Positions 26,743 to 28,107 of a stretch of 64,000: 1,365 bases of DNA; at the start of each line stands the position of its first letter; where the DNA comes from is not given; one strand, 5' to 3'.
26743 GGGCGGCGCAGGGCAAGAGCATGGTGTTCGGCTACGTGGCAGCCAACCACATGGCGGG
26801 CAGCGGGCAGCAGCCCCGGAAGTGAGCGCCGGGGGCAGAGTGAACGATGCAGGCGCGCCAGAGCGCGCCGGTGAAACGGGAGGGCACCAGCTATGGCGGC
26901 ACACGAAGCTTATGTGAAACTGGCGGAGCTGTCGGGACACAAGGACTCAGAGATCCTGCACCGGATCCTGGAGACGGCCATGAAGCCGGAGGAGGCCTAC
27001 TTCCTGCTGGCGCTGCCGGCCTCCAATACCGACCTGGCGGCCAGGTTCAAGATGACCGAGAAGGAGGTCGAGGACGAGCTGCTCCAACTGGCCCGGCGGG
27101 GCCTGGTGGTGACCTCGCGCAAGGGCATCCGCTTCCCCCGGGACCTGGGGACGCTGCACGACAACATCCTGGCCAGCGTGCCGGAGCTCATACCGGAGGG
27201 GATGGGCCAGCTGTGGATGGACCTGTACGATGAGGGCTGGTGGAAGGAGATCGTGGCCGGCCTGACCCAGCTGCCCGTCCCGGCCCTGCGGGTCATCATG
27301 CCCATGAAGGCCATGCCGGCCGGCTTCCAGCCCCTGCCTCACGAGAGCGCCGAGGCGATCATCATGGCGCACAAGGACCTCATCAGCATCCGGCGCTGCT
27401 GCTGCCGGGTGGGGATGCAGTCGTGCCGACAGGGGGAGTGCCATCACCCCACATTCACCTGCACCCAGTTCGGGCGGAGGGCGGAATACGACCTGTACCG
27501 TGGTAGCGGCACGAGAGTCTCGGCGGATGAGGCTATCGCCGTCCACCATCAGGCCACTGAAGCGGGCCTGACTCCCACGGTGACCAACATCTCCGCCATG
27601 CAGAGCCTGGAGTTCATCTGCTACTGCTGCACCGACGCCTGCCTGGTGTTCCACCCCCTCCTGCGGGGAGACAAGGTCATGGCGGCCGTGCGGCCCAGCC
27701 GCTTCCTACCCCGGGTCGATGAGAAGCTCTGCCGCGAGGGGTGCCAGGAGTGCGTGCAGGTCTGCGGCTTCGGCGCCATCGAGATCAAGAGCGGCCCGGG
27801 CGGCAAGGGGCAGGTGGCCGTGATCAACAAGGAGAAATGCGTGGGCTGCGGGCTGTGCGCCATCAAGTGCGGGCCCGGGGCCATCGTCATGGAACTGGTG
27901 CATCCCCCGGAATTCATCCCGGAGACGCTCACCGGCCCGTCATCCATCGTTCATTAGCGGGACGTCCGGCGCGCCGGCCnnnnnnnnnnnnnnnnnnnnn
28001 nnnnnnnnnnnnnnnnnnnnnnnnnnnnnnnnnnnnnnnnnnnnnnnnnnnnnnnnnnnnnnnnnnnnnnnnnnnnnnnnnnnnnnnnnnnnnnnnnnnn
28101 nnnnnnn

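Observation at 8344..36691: Island enriched in flavin/OYE reductases, KstD-like flavoprotein, BaiE-like NTF2 protein, SDRs, CoA ligases and an uptake ABC system: candidate anaerobic steroid/bile-acid or aromatic-acid reductive metabolism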

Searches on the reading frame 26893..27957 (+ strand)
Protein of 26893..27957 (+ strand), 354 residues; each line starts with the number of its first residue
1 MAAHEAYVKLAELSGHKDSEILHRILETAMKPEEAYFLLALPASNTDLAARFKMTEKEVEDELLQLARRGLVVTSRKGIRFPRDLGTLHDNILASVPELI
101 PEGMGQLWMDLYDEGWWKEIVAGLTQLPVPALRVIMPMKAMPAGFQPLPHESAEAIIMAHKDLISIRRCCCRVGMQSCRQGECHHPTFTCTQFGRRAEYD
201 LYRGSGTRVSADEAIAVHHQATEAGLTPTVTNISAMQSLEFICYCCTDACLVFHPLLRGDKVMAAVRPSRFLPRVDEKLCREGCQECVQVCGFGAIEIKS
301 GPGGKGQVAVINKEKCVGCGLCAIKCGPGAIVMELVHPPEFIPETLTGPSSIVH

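Call 5: search_protein_families(library=pfam, proteins=[window:26893-27957:+], max_evalue=0.001)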
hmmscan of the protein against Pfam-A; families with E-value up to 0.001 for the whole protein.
window:26893-27957:+ (354 aa): 5 families
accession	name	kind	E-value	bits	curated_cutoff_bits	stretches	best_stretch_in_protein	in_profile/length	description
PF12838.12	Fer4_7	-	1.9e-06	28.7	27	1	281-329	3-51/52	4Fe-4S dicluster domain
PF12837.12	Fer4_6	-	3.5e-05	24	25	1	308-331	1-24/24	4Fe-4S binding domain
PF00037.32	Fer4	-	3.6e-05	23.8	21.1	1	310-331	2-23/24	4Fe-4S binding domain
PF13187.11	Fer4_9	-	7.4e-05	23.1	27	1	283-331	4-52/52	4Fe-4S dicluster domain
PF14697.11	Fer4_21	-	0.00049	20.6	35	1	275-332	3-58/59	4Fe-4S dicluster domain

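Call 8: search_protein_families(library=ncbifam, proteins=[window:26893-27957:+], max_evalue=0.00001)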
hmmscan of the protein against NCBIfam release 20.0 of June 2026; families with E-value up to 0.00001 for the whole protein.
window:26893-27957:+ (354 aa): 3 families
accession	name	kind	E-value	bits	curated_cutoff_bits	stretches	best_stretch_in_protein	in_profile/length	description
NF040770.1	hetero_SS_HdrA2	exception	3.3e-07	28.8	1100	1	272-335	571-627/777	CoB-CoM heterodisulfide reductase HdrA2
TIGR04105.1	FeFe_hydrog_B1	subfamily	1.5e-06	27.2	450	1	280-333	113-161/462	monomeric [FeFe] hydrogenase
NF007202.0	PRK09623.1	equivalog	6.2e-06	26.5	166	0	270-334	43-101/105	3-methyl-2-oxobutanoate dehydrogenase subunit delta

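Call 21: search_solved_structures(query=window:26893-27957:+, max_evalue=1)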
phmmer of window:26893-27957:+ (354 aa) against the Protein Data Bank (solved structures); distinct sequences matched with E-value up to 1: 124 (the best 60 are shown).
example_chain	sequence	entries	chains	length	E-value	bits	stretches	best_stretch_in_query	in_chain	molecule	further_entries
7bkb_A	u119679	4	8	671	4.2e-05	26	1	275-343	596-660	CoB--CoM heterodisulfide reductase iron-sulfur subunit A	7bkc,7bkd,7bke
7qv7_D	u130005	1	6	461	4.7e-05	25.8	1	271-330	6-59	Hydrogen dependent carbon dioxide reductase subunit HydA2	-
9eri_B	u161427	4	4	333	5.2e-05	25.7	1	245-342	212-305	Na(+)-translocating ferredoxin:NAD(+) oxidoreductase complex subunit B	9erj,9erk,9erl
9sfi_A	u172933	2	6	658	6.4e-05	25.4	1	273-334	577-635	CoB--CoM heterodisulfide reductase iron-sulfur subunit A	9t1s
5odc_A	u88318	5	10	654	0.00021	23.7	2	269-333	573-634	Heterodisulfide reductase, subunit A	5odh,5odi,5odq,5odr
8e9g_I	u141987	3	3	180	0.00093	21.6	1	301-334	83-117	NADH-quinone oxidoreductase subunit I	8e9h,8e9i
8rvu_a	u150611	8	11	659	0.0015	20.9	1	272-333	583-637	H(2):CoB-CoM heterodisulfide,ferredoxin reductase subunit A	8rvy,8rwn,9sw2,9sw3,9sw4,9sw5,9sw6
8rvv_A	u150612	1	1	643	0.0016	20.8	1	272-332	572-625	H(2):CoB-CoM heterodisulfide,ferredoxin reductase subunit A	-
7zc6_B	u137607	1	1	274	0.006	18.9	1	272-331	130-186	RnfB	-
7bkb_K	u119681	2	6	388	0.0062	18.8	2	279-332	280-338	Formylmethanofuran dehydrogenase, subunit F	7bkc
7qv7_B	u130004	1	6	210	0.0083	18.4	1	273-299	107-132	Hydrogen dependent carbon dioxide reductase subunit HycB4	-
5lzv_jj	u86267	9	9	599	0.0096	18.2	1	277-337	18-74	ABCE1 | ATP binding cassette subfamily E member 1 | ATP-binding cassette sub-family E member 1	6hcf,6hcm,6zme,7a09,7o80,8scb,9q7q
9h6y_k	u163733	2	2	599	0.0096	18.2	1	277-337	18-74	ATP binding cassette subfamily E member 1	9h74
3jag_jj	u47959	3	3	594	0.01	18.1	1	277-337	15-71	ABCE1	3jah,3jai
6zvj_1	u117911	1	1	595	0.01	18.1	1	277-337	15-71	ATP-binding cassette sub-family E member 1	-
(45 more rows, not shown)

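Call 28: find_homologous_proteins(query=window:26893-27957:+, max_evalue=1e-10)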
Query window:26893-27957:+ (354 aa): 151 proteins with E <= 1e-10 among 3680 candidates; the best 120 are listed.
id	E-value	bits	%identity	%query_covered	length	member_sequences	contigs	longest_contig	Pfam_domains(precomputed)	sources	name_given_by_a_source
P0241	7.7e-242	820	100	100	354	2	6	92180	PF12838.13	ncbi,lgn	-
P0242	1.3e-212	723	87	100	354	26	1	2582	PF12838.13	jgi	jgi:NAD-dependent dihydropyrimidine dehydrogenase PreA subunit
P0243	2.6e-197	673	82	100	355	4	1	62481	-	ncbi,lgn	-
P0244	2.6e-189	647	80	100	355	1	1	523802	PF12838.13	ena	-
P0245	7.7e-186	635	78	100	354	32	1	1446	PF12837.13,PF12838.13,PF13187.12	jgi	-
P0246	1.7e-182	624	77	100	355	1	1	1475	PF12837.13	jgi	jgi:electron transport complex protein RnfB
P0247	4.9e-169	580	72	100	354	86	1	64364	PF12837.13,PF12838.13,PF13187.12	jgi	jgi:Pyruvate/2-oxoacid:ferredoxin oxidoreductase delta subunit/biotin operon repressor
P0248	8.0e-161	553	68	100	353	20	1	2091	PF12838.13,PF13187.12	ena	-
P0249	4.0e-160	551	68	100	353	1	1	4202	PF12837.13,PF12838.13,PF25160.2,PF13187.12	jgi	jgi:ferredoxin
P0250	2.6e-153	528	65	100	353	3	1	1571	PF12837.13,PF00037.33,PF12838.13,PF13187.12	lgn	-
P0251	2.3e-146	506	63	100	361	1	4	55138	PF12837.13,PF00037.33,PF12838.13,PF13187.12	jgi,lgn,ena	-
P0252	1.9e-143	496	63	100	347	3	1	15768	PF12837.13,PF00037.33,PF12838.13,PF25160.2,PF13237.12,PF13187.12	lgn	-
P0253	2.5e-143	496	62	100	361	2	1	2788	PF14697.12,PF12837.13,PF00037.33,PF12838.13,PF13459.12,PF25160.2,PF13187.12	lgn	-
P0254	5.6e-143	494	63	100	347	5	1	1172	PF12797.13,PF12837.13,PF00037.33,PF12838.13,PF13237.12,PF13187.12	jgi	jgi:Pyruvate/2-oxoacid:ferredoxin oxidoreductase delta subunit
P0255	3.1e-141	489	62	100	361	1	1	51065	PF14697.12,PF12837.13,PF00037.33,PF12838.13,PF25160.2,PF13187.12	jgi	-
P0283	1.9e-118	414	55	99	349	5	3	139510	PF12837.13,PF00037.33,PF12838.13,PF13187.12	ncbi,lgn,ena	-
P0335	6.2e-103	363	51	100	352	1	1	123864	PF12797.13,PF12837.13,PF00037.33,PF12838.13,PF13237.12,PF13187.12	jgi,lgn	-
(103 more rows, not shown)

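Call 36: find_encoding_contigs(protein=P0335, flank=8000, max_places=1)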
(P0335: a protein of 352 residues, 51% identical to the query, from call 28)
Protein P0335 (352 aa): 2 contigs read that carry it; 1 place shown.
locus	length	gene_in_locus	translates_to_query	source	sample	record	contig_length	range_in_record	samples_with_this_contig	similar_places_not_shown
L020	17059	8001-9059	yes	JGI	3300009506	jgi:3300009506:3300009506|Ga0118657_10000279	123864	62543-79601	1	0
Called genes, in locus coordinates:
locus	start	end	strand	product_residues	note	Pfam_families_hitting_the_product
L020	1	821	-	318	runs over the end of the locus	PF14238:DUF4340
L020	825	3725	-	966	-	PF12679:ABC2_membrane_2, PF23357:DUF7088, PF09822:ABC_transp_aux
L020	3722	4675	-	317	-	PF00005:ABC_tran, PF13304:AAA_21 (weak)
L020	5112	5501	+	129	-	-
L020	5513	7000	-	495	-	-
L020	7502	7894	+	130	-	PF04075:F420H2_quin_red (weak)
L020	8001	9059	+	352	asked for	PF00037:Fer4 (weak), PF12838:Fer4_7, PF13187:Fer4_9 (weak), PF13237:Fer4_10 (weak), PF00037:Fer4, PF12797:Fer4_2 (weak), PF12837:Fer4_6 (weak)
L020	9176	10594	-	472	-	PF06742:DUF1214 (faint)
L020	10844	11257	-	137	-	-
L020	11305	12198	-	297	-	PF13441:Gly-zipper_YMGG (weak), PF18911:PKD_4, PF00801:PKD, PF22352:K319L-like_PKD (weak), PF00691:OmpA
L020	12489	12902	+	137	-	-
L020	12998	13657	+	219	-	PF00106:adh_short, PF13561:adh_short_C2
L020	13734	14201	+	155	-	PF00565:SNase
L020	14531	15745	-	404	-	PF00685:Sulfotransfer_1, PF13469:Sulfotransfer_3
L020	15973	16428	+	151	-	-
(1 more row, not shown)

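Call 37: find_encoding_contigs(protein=P0283, flank=8000, max_places=1)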
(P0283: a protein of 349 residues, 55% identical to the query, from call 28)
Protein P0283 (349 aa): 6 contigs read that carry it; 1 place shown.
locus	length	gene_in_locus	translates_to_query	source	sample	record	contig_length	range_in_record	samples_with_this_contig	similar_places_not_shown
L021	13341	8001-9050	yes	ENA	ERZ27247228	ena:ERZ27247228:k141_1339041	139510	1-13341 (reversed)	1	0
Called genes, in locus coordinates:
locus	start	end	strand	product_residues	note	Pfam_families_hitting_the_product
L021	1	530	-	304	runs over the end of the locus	PF00586:AIRS, PF02769:AIRS_C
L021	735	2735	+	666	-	PF06742:DUF1214 (weak)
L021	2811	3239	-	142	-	PF02662:FlpD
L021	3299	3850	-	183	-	-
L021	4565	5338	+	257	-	PF07314:Lit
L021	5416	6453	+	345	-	PF08240:ADH_N, PF00107:ADH_zinc_N, PF13602:ADH_zinc_N_2 (weak)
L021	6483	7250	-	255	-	PF00106:adh_short, PF08659:KR (weak), PF13561:adh_short_C2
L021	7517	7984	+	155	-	PF13577:SnoaL_4, PF12680:SnoaL_2 (weak)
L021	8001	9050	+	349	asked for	PF12837:Fer4_6 (faint), PF00037:Fer4 (faint), PF12838:Fer4_7, PF13187:Fer4_9 (weak)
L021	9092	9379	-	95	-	-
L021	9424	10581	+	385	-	PF00989:PAS, PF08448:PAS_4, PF13426:PAS_9 (weak), PF07730:HisKA_3, PF13581:HATPase_c_2 (weak), PF02518:HATPase_c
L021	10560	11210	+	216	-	PF00072:Response_reg, PF08281:Sigma70_r4_2 (faint), PF00196:GerE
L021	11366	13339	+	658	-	?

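Call 39: predict_structure(alignment_id=A1)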
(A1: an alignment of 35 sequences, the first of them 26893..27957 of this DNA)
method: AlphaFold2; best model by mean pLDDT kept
length: 354 residues; sequences in the alignment: 35
mean_pLDDT: 92.7   pTM: 0.90
mean pLDDT of the five models: 92.7, 92.1, 91.6, 91.4, 91.3
residues with pLDDT >= 90: 288; 70-90: 55; 50-70: 10; < 50: 1
segments of 3 or more residues with pLDDT < 50: none
pLDDT, mean of each block of 10 residues (from residue 1): 87 96 98 98 97 98 98 92 94 97 97 95 91 94 90 97 97 95 95 95 97 98 96 93 95 94 94 89 78 91 81 94 85 93 81 54
secondary structure, 60 per line:
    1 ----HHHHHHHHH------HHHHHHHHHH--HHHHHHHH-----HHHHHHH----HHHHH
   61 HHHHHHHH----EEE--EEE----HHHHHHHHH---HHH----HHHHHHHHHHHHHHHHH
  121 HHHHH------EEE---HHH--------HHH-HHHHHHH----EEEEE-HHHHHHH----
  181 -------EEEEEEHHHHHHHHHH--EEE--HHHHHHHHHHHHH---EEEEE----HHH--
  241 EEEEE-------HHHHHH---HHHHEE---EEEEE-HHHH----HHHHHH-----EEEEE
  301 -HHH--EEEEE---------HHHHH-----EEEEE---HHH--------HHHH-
elements in order: H5-13 H20-29 H32-39 H45-51 H56-68 E73-75 E78-80 H85-93 H104-125 E132-134 H153-159 E164-168 H170-176 E188-193 H194-203 E206-208 H211-223 E227-231 E241-245 H253-258 H262-265 E271-275 H277-280 H285-290 E296-300 E307-311 H321-325 E331-335 H350-353

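Call 41: fold_search(model_id=the predicted structure, library=pdb)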
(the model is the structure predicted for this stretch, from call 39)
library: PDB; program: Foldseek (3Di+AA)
matches with E <= 10: 789; with E <= 0.001: 0
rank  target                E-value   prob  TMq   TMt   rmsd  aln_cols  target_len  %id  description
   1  7bkd_A                3.2e-02  0.94  0.18  0.10  13.4       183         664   17  Formate dehydrogenase - heterodisulfide reductase - formylmethanofuran dehydrogenase complex from Methanospirillum hun (released 2021-09-29)
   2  5t5m_F                3.7e-02  0.97  0.20  0.20  16.9       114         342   22  TUNGSTEN-CONTAINING FORMYLMETHANOFURAN DEHYDROGENASE FROM METHANOTHERMOBACTER WOLFEII, TRIGONAL FORM AT 2.5 A. (released 2016-10-19)
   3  6zce_k                3.9e-02  1.00  0.15  0.10   2.6        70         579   27  Structure of a yeast ABCE1-bound 43S pre-initiation complex (released 2020-10-07)
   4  5odh_A                4.1e-02  0.91  0.19  0.11  11.5       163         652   20  Heterodisulfide reductase / [NiFe]-hydrogenase complex from Methanothermococcus thermolithotrophicus soaked with heter (released 2017-08-30)
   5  5odc_A                4.3e-02  1.00  0.16  0.09   8.7        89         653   27  Heterodisulfide reductase / [NiFe]-hydrogenase complex from Methanothermococcus thermolithotrophicus at 2.3 A resoluti (released 2017-08-30)
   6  5odi_A                4.6e-02  0.91  0.17  0.10  11.3       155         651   19  Heterodisulfide reductase / [NiFe]-hydrogenase complex from Methanothermococcus thermolithotrophicus cocrystallized wi (released 2017-08-30)
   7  7np8_A                6.3e-02  1.00  0.15  0.09   4.5        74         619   28  Crystal structure of the Coenzyme F420-dependent sulfite reductase from Methanocaldococcus jannaschii at 2.3-A resolut (released 2022-03-23)
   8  7np8_B                7.4e-02  1.00  0.15  0.09   1.5        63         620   33  Crystal structure of the Coenzyme F420-dependent sulfite reductase from Methanocaldococcus jannaschii at 2.3-A resolut (released 2022-03-23)
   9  7npa_D                7.8e-02  0.23  0.15  0.09  20.5       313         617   12  Crystal structure of the Coenzyme F420-dependent sulfite reductase from Methanothermococcus thermolithotrophicus at 1. (released 2022-03-23)
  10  8r3g_A                9.1e-02  0.80  0.14  0.15  13.7       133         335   16  Central glycolytic genes regulator (CggR) bound to DNA operator (released 2024-06-19)
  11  7npa_N                9.1e-02  0.21  0.16  0.09  20.9       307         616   13  Crystal structure of the Coenzyme F420-dependent sulfite reductase from Methanothermococcus thermolithotrophicus at 1. (released 2022-03-23)
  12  6zvj_1                1.3e-01  1.00  0.15  0.10   2.8        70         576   28  Structure of a human ABCE1-bound 43S pre-initiation complex - State II (released 2020-10-07)
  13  8oh5_B                1.4e-01  0.96  0.15  0.10  10.1        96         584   25  Cryo-EM structure of the electron bifurcating transhydrogenase StnABC complex from Sporomusa Ovata (state 2) (released 2023-09-13)
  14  7q4w_B                1.4e-01  0.95  0.15  0.12   9.8        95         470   25  CryoEM structure of electron bifurcating Fe-Fe hydrogenase HydABC complex A. woodii in the oxidised state (released 2023-02-15)
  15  7z6q_B                1.5e-01  0.98  0.17  0.45  14.6       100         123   24  Cryo-EM structure of the whole photosynthetic complex from the green sulfur bacteria (released 2023-02-08)
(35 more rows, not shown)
